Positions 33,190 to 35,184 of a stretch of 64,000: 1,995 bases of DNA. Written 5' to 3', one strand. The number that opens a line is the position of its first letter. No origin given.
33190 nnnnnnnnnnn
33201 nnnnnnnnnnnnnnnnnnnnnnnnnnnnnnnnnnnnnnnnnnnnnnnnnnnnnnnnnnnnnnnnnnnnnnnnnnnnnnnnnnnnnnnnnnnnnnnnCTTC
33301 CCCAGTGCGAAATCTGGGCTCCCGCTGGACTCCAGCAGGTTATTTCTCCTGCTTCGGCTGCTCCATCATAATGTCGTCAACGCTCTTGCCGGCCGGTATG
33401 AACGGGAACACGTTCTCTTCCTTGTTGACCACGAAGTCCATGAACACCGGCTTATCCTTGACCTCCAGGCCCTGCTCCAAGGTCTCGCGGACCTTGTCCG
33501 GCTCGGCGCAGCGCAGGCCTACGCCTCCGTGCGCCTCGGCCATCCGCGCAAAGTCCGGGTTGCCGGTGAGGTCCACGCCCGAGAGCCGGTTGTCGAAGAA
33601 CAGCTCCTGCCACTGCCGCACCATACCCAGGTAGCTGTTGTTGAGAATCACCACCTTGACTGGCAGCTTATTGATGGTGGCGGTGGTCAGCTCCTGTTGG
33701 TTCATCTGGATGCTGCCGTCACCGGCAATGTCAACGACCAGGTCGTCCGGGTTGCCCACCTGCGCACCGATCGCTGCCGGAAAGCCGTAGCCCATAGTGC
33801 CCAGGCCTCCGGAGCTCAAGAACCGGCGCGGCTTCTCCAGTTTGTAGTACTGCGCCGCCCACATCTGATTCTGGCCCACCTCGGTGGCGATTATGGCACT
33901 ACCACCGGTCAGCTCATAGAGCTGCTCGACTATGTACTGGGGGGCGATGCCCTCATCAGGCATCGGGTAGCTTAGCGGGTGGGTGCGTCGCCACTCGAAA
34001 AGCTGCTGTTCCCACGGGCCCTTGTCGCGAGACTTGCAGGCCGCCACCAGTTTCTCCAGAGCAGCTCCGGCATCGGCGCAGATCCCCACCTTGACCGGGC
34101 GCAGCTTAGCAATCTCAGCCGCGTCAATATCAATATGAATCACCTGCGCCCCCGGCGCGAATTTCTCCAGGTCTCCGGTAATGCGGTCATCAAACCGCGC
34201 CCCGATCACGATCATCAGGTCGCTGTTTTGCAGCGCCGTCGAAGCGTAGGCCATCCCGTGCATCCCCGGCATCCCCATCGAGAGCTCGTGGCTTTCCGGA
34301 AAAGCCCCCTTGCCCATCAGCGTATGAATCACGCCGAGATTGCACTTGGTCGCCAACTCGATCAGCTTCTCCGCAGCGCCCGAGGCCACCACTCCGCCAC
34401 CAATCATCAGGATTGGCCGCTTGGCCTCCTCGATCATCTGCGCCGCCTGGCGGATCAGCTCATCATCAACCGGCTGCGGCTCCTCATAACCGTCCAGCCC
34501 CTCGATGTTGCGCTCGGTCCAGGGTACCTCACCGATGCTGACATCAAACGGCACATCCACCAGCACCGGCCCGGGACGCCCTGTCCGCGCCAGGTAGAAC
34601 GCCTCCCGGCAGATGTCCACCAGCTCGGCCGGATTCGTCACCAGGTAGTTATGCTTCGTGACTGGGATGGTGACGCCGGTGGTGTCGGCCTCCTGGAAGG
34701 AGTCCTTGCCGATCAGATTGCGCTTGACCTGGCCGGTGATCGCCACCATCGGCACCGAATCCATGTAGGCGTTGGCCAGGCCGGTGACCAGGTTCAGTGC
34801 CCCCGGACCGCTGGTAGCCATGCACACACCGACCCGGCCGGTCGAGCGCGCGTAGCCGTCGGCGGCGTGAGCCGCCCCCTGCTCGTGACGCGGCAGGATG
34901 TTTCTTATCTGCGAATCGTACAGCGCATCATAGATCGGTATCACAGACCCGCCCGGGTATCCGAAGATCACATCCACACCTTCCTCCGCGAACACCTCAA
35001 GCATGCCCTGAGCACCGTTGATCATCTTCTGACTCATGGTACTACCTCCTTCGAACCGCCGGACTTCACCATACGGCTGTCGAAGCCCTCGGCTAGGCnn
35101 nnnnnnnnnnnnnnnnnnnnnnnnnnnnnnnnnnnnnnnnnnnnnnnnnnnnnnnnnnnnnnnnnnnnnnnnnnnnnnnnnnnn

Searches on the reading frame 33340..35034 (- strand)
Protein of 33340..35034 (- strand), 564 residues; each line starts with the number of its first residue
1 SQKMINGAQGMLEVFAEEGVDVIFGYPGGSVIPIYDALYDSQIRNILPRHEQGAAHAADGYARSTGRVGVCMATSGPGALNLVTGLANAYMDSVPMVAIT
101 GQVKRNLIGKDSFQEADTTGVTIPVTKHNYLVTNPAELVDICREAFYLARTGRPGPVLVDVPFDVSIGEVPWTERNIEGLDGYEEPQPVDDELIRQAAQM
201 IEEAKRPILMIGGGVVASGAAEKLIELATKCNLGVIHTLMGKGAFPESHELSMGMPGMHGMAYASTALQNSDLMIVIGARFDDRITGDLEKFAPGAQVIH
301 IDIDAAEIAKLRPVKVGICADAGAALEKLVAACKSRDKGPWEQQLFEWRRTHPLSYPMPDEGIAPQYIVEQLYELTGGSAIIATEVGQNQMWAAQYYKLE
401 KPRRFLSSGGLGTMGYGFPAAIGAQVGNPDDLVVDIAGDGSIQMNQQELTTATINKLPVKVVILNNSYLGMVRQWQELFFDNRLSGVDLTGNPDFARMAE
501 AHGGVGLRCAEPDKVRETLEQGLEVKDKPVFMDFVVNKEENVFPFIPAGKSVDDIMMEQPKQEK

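Call 12: search_protein_families(library=pfam, proteins=[window:33340-35034:-], max_evalue=0.01)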
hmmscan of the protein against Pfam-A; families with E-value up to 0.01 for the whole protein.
window:33340-35034:- (564 aa): 4 families
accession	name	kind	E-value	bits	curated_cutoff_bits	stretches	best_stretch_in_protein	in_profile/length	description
PF02775.26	TPP_enzyme_C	-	8.1e-51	172.2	21.9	1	386-533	2-150/151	Thiamine pyrophosphate enzyme, C-terminal TPP binding domain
PF00205.28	TPP_enzyme_M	-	9.9e-48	161.8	30.4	1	194-329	1-137/137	Thiamine pyrophosphate enzyme, central domain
PF02776.23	TPP_enzyme_N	-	1.1e-41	141.7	26.8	1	6-119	2-117/119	Thiamine pyrophosphate enzyme, N-terminal TPP binding domain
PF02552.22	CO_dh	-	0.007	16.6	21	0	191-238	21-69/168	CO dehydrogenase beta subunit/acetyl-CoA synthase epsilon subunit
